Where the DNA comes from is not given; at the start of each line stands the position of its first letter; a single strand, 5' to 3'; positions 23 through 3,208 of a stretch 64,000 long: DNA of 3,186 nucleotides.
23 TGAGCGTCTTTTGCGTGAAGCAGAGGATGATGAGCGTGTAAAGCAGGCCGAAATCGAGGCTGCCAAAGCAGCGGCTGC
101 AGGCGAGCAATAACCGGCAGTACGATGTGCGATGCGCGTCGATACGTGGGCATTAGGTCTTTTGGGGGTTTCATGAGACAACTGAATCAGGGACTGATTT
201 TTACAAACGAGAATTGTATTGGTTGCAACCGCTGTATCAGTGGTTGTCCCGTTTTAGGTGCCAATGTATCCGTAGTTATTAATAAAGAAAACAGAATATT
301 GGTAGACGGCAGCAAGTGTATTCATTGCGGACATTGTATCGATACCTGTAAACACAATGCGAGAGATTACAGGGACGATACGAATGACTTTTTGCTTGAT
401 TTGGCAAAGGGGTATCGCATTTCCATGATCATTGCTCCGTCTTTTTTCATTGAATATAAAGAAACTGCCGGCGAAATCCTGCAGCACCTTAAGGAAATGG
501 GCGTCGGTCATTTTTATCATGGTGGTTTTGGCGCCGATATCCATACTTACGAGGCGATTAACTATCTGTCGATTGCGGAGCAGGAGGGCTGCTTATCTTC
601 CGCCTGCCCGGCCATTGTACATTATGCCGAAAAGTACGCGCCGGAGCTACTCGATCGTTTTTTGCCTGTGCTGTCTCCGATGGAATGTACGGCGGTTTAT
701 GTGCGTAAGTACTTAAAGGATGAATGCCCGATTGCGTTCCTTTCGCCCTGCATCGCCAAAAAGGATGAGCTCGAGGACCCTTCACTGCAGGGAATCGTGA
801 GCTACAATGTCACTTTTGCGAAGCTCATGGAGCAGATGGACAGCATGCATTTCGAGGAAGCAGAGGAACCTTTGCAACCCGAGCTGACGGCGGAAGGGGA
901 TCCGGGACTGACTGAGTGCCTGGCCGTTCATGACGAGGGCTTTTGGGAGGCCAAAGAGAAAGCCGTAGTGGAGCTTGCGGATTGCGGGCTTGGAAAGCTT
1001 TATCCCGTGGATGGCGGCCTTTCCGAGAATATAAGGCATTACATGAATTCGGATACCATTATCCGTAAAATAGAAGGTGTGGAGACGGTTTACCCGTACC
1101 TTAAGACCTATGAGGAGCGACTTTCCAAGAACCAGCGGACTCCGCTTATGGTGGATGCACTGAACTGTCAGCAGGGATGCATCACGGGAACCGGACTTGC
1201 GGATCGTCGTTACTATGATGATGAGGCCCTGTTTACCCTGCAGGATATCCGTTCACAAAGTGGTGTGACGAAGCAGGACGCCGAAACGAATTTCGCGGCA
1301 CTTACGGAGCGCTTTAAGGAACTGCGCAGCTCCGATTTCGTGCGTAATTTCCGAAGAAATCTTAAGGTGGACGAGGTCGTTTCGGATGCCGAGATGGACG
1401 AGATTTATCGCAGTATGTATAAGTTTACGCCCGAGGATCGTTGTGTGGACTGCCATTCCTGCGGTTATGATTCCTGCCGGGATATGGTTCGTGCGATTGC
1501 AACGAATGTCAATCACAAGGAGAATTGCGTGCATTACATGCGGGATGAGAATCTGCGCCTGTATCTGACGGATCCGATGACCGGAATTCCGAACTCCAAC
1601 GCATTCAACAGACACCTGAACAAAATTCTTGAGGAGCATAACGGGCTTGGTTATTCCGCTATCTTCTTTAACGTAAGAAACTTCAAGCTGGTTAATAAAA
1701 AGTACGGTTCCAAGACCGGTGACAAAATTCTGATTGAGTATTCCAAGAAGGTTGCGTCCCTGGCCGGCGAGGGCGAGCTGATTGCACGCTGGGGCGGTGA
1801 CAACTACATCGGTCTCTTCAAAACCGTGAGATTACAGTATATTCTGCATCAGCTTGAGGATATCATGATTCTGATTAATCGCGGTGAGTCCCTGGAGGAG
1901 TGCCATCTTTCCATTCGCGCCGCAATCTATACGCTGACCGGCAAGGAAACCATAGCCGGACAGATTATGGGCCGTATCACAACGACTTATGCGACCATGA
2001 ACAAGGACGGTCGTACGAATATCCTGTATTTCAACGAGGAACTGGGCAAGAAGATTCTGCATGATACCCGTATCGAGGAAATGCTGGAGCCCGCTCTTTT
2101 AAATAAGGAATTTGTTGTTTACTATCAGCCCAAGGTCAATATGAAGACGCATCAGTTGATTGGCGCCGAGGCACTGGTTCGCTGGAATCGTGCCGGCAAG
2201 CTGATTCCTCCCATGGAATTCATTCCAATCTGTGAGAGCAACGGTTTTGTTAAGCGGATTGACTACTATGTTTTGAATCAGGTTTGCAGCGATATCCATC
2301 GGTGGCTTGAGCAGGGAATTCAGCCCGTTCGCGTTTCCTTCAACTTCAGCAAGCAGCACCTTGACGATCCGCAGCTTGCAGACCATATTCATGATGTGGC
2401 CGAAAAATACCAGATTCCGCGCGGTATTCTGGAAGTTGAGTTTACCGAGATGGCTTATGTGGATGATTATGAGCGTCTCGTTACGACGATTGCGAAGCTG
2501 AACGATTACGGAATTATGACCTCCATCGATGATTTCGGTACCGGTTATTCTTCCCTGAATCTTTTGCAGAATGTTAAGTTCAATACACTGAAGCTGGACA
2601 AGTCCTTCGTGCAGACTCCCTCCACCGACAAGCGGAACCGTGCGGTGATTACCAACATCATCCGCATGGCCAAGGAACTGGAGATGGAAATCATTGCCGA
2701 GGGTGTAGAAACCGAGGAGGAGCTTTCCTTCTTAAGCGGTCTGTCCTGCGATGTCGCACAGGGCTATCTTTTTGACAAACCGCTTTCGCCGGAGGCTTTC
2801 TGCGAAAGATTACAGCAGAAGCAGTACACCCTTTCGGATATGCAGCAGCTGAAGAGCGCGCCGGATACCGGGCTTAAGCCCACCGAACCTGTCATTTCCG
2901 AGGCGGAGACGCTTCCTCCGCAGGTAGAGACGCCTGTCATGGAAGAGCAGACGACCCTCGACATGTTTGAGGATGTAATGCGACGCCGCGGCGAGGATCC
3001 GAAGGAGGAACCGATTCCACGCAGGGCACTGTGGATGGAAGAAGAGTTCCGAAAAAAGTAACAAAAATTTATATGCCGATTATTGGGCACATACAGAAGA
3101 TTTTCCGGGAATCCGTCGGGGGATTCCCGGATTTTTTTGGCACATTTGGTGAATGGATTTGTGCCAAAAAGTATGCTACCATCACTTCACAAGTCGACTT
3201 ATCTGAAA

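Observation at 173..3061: Sensory [FeFe]-hydrogenase-like module wired directly to c-di-GMP turnover (degenerate GGDEF + intact EAL)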

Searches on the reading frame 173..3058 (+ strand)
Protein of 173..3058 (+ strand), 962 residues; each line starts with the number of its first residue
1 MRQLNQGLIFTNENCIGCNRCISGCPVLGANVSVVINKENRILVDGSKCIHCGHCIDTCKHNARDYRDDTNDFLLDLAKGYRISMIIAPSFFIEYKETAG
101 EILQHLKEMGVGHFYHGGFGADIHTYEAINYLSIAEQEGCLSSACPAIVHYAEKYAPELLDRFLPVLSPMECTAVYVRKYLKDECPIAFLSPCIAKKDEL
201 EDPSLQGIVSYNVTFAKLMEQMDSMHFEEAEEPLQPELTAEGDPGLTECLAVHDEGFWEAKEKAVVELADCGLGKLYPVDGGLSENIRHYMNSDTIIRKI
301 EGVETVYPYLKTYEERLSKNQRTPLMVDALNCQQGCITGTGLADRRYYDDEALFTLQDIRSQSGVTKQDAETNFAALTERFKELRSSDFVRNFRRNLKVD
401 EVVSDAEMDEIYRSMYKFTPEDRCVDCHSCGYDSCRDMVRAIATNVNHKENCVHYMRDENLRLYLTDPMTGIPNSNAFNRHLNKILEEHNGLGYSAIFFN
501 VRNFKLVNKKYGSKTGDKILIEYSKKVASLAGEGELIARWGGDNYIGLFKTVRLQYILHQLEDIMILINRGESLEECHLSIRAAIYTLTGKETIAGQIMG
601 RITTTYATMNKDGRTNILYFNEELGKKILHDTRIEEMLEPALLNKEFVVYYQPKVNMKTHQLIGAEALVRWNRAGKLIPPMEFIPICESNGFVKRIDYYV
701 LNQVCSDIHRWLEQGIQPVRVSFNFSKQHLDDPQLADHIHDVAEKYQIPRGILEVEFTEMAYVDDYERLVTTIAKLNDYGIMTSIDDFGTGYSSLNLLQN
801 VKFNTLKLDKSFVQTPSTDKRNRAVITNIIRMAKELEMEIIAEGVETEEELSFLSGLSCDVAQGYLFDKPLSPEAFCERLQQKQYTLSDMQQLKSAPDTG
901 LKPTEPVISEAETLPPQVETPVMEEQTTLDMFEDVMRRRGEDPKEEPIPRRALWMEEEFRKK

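Call 3: search_protein_families(library=pfam, proteins=[window:173-3058:+], max_evalue=0.1)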
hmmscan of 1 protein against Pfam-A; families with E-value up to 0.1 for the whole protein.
window:173-3058:+ (962 aa): 14 families
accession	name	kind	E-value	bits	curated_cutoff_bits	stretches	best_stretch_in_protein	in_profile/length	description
PF00563.25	EAL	-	1.6e-67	227.8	31.3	1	636-870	2-236/236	EAL domain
PF02906.19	Fe_hyd_lg_C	-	2.8e-28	99.7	22.1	1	85-339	5-244/245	Iron only hydrogenase large subunit, C-terminal domain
PF00990.26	GGDEF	-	2.1e-17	63.8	23.8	1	466-586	3-132/161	Diguanylate cyclase, GGDEF domain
PF13237.11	Fer4_10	-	2.6e-08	34.1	25.5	1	10-59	4-52/53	4Fe-4S dicluster domain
PF14697.11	Fer4_21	-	8.8e-08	32.6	35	2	10-28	36-54/59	4Fe-4S dicluster domain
PF00037.32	Fer4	-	4.2e-07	29.9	21.1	2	44-64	3-23/24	4Fe-4S binding domain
PF12838.12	Fer4_7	-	1.6e-06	28.9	27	1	14-63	1-52/52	4Fe-4S dicluster domain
PF13187.11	Fer4_9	-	1.2e-05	25.7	27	1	14-62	1-50/52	4Fe-4S dicluster domain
PF12837.12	Fer4_6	-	1.8e-05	24.9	25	2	42-63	2-23/24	4Fe-4S binding domain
PF04060.18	FeS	-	0.00064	19.8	23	1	426-453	5-32/33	Putative Fe-S cluster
PF12797.12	Fer4_2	-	0.0035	17.7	24.5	2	13-27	8-22/22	4Fe-4S binding domain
PF12800.12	Fer4_4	-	0.014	16.1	24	2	13-27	2-16/17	4Fe-4S binding domain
PF13459.11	Fer4_15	-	0.041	15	22.4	0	42-75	1-34/66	4Fe-4S single cluster domain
PF13534.11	Fer4_17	-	0.055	14.5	22.2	0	48-68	1-20/61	4Fe-4S dicluster domain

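Call 4: search_protein_families(library=ncbifam, proteins=[window:173-3058:+], max_evalue=0.1)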
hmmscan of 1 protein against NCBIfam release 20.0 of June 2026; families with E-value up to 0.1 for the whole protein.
window:173-3058:+ (962 aa): 89 families (the best 25 are shown)
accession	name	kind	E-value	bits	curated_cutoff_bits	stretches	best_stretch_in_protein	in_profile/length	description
NF045675.1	PhdiestaseDibA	equivalog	2.8e-76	257.2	980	1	459-874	198-619/623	phosphodiesterase DibA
NF007474.0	PRK10060.1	equivalog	9.2e-76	255.4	782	1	463-884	236-658/663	cyclic di-GMP phosphodiesterase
NF053781.1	cdiGMPphdstlr2612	equivalog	5.5e-74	249.6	1600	1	466-880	842-1265/1268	Tlr1612 family c-di-GMP phosphodiesterase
NF052458.1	PhdiestGepA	equivalog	6.6e-73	246.2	1200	1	495-873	452-834/840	phosphodiesterase GepA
NF008467.0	PRK11359.1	equivalog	1.3e-71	241.7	857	1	462-881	374-793/800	oxygen-sensing cyclic-di-GMP phosphodiesterase DosP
NF008807.1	PRK11829.1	equivalog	4.2e-55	187.1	733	1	445-877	223-659/670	biofilm formation regulator HmsP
NF052596.1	RR_EAL_PvrR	equivalog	2.5e-47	161.4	580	1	634-884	143-393/398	response regulator cyclic di-GMP phosphodiesterase PvrR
NF007839.0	PRK10551.1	equivalog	1.5e-40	139.3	461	1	641-884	271-514/518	cyclic di-GMP phosphodiesterase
NF007298.0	PRK09776.1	equivalog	7.9e-35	120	1135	1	467-876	687-1102/1111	diguanylate cyclase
TIGR04105.1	FeFe_hydrog_B1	subfamily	1.1e-34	119.9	450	2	21-230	166-375/462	monomeric [FeFe] hydrogenase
NF045673.1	c-di-GMPRcptLapD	equivalog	6.6e-32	110.6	1020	1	457-870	228-644/647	cyclic di-GMP receptor LapD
NF052265.1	EAL_dom_RimA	equivalog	8.7e-31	107.1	430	1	643-871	13-234/248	S6 modification regulatory phosphodiesterase RimA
TIGR02512.1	FeFe_hydrog_A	subfamily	5.2e-25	88.1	405.95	1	11-206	5-230/375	[FeFe] hydrogenase, group A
NF008281.1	PRK11059.1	equivalog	1.1e-20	73.5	663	1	466-870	223-629/633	RNase E specificity factor CsrD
NF051476.1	CDiGphdiTpdA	equivalog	9.4e-17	61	1000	1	645-867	358-567/570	cyclic di-GMP phosphodiesterase TpdA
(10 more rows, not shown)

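Call 8: find_homologous_proteins(query=window:173-3058:+, max_evalue=1e-10)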
Query window:173-3058:+ (962 aa): 3168 proteins with E <= 1e-10 among 8000 candidates; the best 120 are listed.
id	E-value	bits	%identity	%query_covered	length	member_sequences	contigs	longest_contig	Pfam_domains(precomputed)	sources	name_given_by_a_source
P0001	0.0e+0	2231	99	100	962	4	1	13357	PF14697.12,PF02906.20,PF12837.13,PF00037.33,PF12838.13,PF00563.26,PF00990.27,PF13237.12,PF13187.12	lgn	-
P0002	0.0e+0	1083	54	92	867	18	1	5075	PF14697.12,PF02906.20,PF12837.13,PF00037.33,PF12838.13,PF00563.26,PF00990.27,PF13237.12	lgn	-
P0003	0.0e+0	1043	52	92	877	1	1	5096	PF14697.12,PF02906.20,PF12797.13,PF12837.13,PF00037.33,PF12838.13,PF00563.26,PF00990.27,PF13237.12,PF13183.12,PF13187.12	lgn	-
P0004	0.0e+0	1031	51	92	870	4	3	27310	PF14697.12,PF02906.20,PF12797.13,PF12837.13,PF00037.33,PF12838.13,PF00563.26,PF00990.27,PF13237.12,PF13187.12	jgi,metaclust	metaclust:\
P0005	0.0e+0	1028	51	92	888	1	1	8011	PF14697.12,PF02906.20,PF00037.33,PF12838.13,PF00563.26,PF00990.27,PF13237.12,PF13187.12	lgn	-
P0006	0.0e+0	1028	51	92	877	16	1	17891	PF14697.12,PF02906.20,PF12837.13,PF00037.33,PF12838.13,PF00563.26,PF00990.27,PF13237.12,PF13187.12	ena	-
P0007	0.0e+0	1027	52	92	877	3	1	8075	PF14697.12,PF02906.20,PF12797.13,PF12837.13,PF00037.33,PF12838.13,PF00563.26,PF00990.27,PF13237.12,PF13187.12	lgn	-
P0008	0.0e+0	1016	50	92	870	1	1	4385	PF14697.12,PF02906.20,PF12797.13,PF12837.13,PF00037.33,PF12838.13,PF00563.26,PF00990.27,PF13237.12,PF13187.12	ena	-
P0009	6.8e-295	999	50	92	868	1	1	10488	PF14697.12,PF02906.20,PF12837.13,PF00037.33,PF12838.13,PF00563.26,PF00990.27,PF13237.12,PF13187.12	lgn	-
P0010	4.8e-292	990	50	92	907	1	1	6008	PF14697.12,PF12837.13,PF12838.13,PF13534.12,PF00990.27,PF02906.20,PF12797.13,PF00037.33,PF00563.26,PF13237.12,PF13183.12,PF13187.12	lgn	-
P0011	9.8e-291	985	50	92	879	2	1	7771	PF14697.12,PF02906.20,PF12797.13,PF12837.13,PF00037.33,PF12838.13,PF00563.26,PF00990.27,PF13237.12,PF13187.12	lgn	-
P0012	7.4e-289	979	50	92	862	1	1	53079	PF14697.12,PF02906.20,PF12837.13,PF00037.33,PF12838.13,PF00563.26,PF00990.27,PF13237.12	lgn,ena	-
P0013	3.6e-287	973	49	92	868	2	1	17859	PF14697.12,PF02906.20,PF12837.13,PF00037.33,PF12838.13,PF00563.26,PF00990.27,PF13237.12,PF13187.12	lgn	-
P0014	5.0e-287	973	49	92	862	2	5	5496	PF02906.20,PF12797.13,PF12837.13,PF00037.33,PF12838.13,PF00563.26,PF00990.27,PF13237.12,PF13187.12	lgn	-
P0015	2.9e-281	954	49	92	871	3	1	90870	PF14697.12,PF02906.20,PF12797.13,PF12837.13,PF00037.33,PF12838.13,PF00563.26,PF13459.12,PF00990.27,PF13237.12,PF13187.12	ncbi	-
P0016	5.7e-279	946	47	93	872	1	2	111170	PF14697.12,PF02906.20,PF12797.13,PF12837.13,PF00037.33,PF12838.13,PF00563.26,PF00990.27,PF13237.12,PF13187.12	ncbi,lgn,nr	ncbi:MAG: EAL domain-containing protein [Lachnospiraceae bacterium]|nr:EAL domain-containing protein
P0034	1.2e-256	872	46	92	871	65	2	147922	PF14697.12,PF02906.20,PF04060.19,PF12837.13,PF12838.13,PF00563.26,PF00990.27,PF13237.12,PF13187.12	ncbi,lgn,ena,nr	ncbi:MAG: EAL domain-containing protein [Lachnospiraceae bacterium]|nr:EAL domain-containing protein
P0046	6.6e-250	850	45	92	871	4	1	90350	PF02906.20,PF04060.19,PF12837.13,PF12838.13,PF00563.26,PF00990.27,PF13237.12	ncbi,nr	ncbi:MAG: EAL domain-containing protein [Roseburia sp.]|nr:EAL domain-containing protein [Roseburia 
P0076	2.8e-213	729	39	92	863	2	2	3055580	PF14697.12,PF02906.20,PF04060.19,PF12837.13,PF12838.13,PF00563.26,PF00990.27,PF13237.12,PF13187.12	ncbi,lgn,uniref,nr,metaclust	ncbi:EAL domain-containing protein [Treponema brennaborense]|uniref:Diguanylate cyclase/phosphodiest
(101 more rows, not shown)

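Call 52: find_related_loci(query=window:173-3058:+, collection=genome_contigs, flank=8000)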
Query window:173-3058:+ (962 aa) in genome_contigs; peptide patterns used: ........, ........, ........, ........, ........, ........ (x = any residue, [..] = any of these).
600 stretches matched a pattern (row limit reached: there are more); 589 encode a relative of the query (tblastn E <= 1e-3); the best 80 are kept; 80 distinct loci.
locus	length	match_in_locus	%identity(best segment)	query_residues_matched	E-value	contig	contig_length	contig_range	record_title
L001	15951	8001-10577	45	5-885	0e+0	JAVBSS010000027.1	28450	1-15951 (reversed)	MAG: Lachnospiraceae bacterium isolate EPI_MAG_00229 c_000011167102, whole genome shotgun sequence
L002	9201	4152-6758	45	3-885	0e+0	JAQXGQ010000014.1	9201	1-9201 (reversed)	MAG: Clostridiales bacterium isolate SUG1179 k141_2220087, whole genome shotgun sequence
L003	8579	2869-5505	38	1-902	0e+0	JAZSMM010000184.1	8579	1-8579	MAG: Treponema sp. isolate T1900044554_TS20190020.MAGScoT_cleanbin_000058 SGB_273_k141_1695032, whole genome shotgun seq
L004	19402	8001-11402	39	1-885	0e+0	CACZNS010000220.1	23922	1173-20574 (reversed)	MAG: uncultured Lachnospiraceae bacterium isolate RUG12780 genome assembly, contig: RUG12780_asm_220, whole genome shotg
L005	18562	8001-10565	34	1-880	4e-161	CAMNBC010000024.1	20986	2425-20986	MAG: uncultured Treponema sp. isolate SRR1267595_bin.51_metaWRAP_v1.3_MAG genome assembly, contig: NODE.3968_length_2098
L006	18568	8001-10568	34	1-881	4e-159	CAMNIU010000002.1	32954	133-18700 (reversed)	MAG: uncultured Treponema sp. isolate SRR873599_bin.14_metaWRAP_v1.3_MAG genome assembly, contig: ERZ1756080.421, whole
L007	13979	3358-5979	31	1-883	3e-145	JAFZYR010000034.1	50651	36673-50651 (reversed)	MAG: Treponema sp. isolate RGIG8218 Water_buffalos_Rumen-5__c612, whole genome shotgun sequence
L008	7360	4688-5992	40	1-458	9e-112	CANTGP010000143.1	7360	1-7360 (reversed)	MAG TPA_asm: uncultured Lachnospiraceae bacterium isolate SRR13921779_bin.103_metawrap_v1.3_MAG genome assembly, contig:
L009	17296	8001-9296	43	6-458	1e-111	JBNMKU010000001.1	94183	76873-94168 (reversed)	MAG: Roseburia sp. isolate CM_BacRos1453.35 k141_86612_length_94183_cov_10.9782, whole genome shotgun sequence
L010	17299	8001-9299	41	2-457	8e-111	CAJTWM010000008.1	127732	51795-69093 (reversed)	MAG TPA_asm: uncultured Lachnospiraceae bacterium isolate MGBC114950 genome assembly, contig: MGBC114950.8, whole genome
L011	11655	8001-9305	40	1-458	2e-110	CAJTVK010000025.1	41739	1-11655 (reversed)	MAG TPA_asm: uncultured Lachnospiraceae bacterium isolate MGBC108457 genome assembly, contig: MGBC108457.25, whole genom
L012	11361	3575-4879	39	1-458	3e-108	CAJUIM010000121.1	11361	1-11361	MAG TPA_asm: uncultured Lachnospiraceae bacterium isolate MGBC139812 genome assembly, contig: MGBC139812.121, whole geno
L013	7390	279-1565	40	7-458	3e-108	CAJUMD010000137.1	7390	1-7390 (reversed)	MAG TPA_asm: uncultured Kineothrix sp. isolate MGBC158835 genome assembly, contig: MGBC158835.137, whole genome shotgun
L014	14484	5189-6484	41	4-458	5e-108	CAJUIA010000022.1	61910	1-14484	MAG TPA_asm: uncultured Acetatifactor sp. isolate MGBC141809 genome assembly, contig: MGBC141809.22, whole genome shotgu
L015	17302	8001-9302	40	2-457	4e-106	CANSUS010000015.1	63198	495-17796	MAG TPA_asm: uncultured Lachnospiraceae bacterium isolate SRR15730520_bin.22_metawrap_v1.3_MAG genome assembly, contig:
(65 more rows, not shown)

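Call 53: find_encoding_contigs(protein=P0001, flank=10000, max_places=4)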
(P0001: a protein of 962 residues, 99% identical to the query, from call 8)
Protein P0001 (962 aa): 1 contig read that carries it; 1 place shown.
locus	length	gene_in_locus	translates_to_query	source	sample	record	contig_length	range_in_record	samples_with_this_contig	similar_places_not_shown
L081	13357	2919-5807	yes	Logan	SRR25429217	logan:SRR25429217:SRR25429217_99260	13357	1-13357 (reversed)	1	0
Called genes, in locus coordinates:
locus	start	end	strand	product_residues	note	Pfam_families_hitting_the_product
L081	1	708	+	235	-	?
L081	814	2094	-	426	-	PF07690:MFS_1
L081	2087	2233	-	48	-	-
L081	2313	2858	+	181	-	-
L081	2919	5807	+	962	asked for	PF00037:Fer4 (faint), PF12837:Fer4_6 (faint), PF12838:Fer4_7 (weak), PF13187:Fer4_9 (weak), PF13237:Fer4_10, PF02906:Fe_hyd_lg_C, PF00990:GGDEF, PF00563:EAL, +1 more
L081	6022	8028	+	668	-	-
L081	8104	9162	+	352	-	PF00155:Aminotran_1_2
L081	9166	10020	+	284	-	PF04018:VCA0040-like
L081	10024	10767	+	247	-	PF13489:Methyltransf_23, PF05401:NodS, PF13847:Methyltransf_31, PF08241:Methyltransf_11, PF08242:Methyltransf_12 (weak), PF13649:Methyltransf_25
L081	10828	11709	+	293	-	PF01430:HSP33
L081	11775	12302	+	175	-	PF04542:Sigma70_r2, PF08281:Sigma70_r4_2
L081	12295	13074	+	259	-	-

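Call 54: find_encoding_contigs(protein=P0034, flank=10000, max_places=3)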
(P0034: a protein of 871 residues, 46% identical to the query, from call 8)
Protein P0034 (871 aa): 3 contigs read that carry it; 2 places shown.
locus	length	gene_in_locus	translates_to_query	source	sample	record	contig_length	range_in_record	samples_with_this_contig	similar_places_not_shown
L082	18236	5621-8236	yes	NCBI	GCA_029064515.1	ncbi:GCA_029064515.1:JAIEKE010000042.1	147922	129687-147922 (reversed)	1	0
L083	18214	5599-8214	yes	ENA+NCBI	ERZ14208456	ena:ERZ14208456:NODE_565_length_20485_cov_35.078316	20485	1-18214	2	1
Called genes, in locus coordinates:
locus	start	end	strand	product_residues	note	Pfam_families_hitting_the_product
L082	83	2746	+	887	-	PF00009:GTP_EFTU, PF22042:EF-G_D2, PF14492:EFG_III, PF03764:EFG_IV, PF00679:EFG_C, PF05991:NYN_YacP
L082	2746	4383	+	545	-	-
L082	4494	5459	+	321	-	PF00056:Ldh_1_N, PF02866:Ldh_1_C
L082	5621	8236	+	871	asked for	PF12837:Fer4_6 (faint), PF12838:Fer4_7, PF13187:Fer4_9 (weak), PF13237:Fer4_10 (weak), PF02906:Fe_hyd_lg_C, PF04060:FeS (weak), PF00990:GGDEF, PF00563:EAL, +1 more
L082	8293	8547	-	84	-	-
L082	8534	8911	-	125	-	PF13560:HTH_31, PF01381:HTH_3, PF12844:HTH_19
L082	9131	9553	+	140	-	PF20765:Phage_tail_terminator_8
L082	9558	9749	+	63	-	-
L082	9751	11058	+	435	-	PF22671:Gp18_domIII_N (weak), PF17481:Phage_sheath_domII, PF04984:Phage_sheath_1, PF17482:Phage_sheath_1C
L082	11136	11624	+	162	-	PF09393:DUF2001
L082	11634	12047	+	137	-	PF08890:Phage_TAC_5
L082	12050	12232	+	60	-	-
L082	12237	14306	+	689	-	PF20155:TMP_3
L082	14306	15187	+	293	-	-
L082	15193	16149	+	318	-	PF24032:YQBQ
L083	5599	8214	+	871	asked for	PF12837:Fer4_6 (faint), PF12838:Fer4_7, PF13187:Fer4_9 (weak), PF13237:Fer4_10 (weak), PF02906:Fe_hyd_lg_C, PF04060:FeS (weak), PF00990:GGDEF, PF00563:EAL, +1 more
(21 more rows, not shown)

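Call 55: find_encoding_contigs(protein=P0076, flank=10000, max_places=2)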
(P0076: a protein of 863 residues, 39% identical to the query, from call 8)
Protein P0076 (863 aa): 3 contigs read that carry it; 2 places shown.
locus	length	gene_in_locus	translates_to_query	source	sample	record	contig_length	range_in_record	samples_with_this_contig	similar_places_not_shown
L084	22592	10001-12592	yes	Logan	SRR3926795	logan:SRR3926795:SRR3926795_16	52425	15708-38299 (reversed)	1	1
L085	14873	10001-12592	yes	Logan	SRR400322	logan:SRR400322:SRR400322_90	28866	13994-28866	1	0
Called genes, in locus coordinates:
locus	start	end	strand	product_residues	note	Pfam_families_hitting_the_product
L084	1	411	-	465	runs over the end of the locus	PF02874:ATP-synt_ab_N, PF00006:ATP-synt_ab, PF22919:ATP-synt_VA_C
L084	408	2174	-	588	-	PF02874:ATP-synt_ab_N, PF16886:ATP-synt_ab_Xtn, PF00006:ATP-synt_ab, PF22919:ATP-synt_VA_C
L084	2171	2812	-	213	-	PF01991:vATP-synt_E (faint)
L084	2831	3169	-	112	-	PF01990:ATP-synt_F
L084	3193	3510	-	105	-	PF00137:ATP-synt_C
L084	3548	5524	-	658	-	PF01496:V_ATPase_I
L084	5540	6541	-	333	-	PF01992:vATP-synt_AC39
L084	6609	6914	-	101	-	PF03179:V-ATPase_G (weak)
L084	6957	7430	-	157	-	PF00359:PTS_EIIA_2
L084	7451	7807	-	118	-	PF03840:SecG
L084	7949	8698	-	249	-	PF00121:TIM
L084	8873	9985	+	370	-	PF08495:FIST, PF10442:FIST_C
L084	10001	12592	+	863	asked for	PF12837:Fer4_6 (faint), PF12838:Fer4_7, PF13187:Fer4_9 (weak), PF13237:Fer4_10, PF02906:Fe_hyd_lg_C, PF04060:FeS (weak), PF00990:GGDEF, PF00563:EAL, +1 more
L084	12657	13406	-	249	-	PF01479:S4 (weak), PF00849:PseudoU_synth_2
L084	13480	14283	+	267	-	PF09339:HTH_IclR, PF01614:IclR_C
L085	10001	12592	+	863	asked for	PF12837:Fer4_6 (faint), PF12838:Fer4_7, PF13187:Fer4_9 (weak), PF13237:Fer4_10, PF02906:Fe_hyd_lg_C, PF04060:FeS (weak), PF00990:GGDEF, PF00563:EAL, +1 more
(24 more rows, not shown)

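Call 56: find_encoding_contigs(protein=P0046, flank=10000, max_places=2)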
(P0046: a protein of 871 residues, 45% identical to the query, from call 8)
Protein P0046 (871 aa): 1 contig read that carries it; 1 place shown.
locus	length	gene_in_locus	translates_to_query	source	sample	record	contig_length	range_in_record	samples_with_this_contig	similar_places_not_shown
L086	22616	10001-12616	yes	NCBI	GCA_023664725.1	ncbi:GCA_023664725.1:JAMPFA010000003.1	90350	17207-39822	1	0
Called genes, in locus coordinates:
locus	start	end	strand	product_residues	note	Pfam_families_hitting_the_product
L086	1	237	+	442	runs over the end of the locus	PF13347:MFS_2, PF07690:MFS_1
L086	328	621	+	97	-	PF09820:AAA-ATPase_like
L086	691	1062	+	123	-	-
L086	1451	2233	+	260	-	PF14266:YceG_bac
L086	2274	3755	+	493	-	PF13646:HEAT_2 (weak), PF01170:UPF0020, PF02384:N6_Mtase (weak), PF05175:MTS, PF13649:Methyltransf_25 (weak), PF13847:Methyltransf_31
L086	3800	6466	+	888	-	PF00009:GTP_EFTU, PF22042:EF-G_D2, PF14492:EFG_III, PF03764:EFG_IV, PF00679:EFG_C, PF05991:NYN_YacP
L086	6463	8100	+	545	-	-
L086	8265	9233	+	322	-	PF00056:Ldh_1_N, PF02866:Ldh_1_C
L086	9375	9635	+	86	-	PF04221:RelB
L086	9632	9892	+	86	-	PF06769:YoeB_toxin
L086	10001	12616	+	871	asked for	PF12837:Fer4_6 (faint), PF12838:Fer4_7, PF13237:Fer4_10 (weak), PF02906:Fe_hyd_lg_C, PF04060:FeS (weak), PF00990:GGDEF (weak), PF00563:EAL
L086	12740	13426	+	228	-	PF00072:Response_reg, PF00486:Trans_reg_C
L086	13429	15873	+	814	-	PF00512:HisKA, PF02518:HATPase_c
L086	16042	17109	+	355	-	PF01063:Aminotran_4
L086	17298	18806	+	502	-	PF00493:MCM (weak), PF01078:Mg_chelatase (faint), PF00004:AAA, PF07724:AAA_2, PF07728:AAA_5 (weak), PF10431:ClpB_D2-small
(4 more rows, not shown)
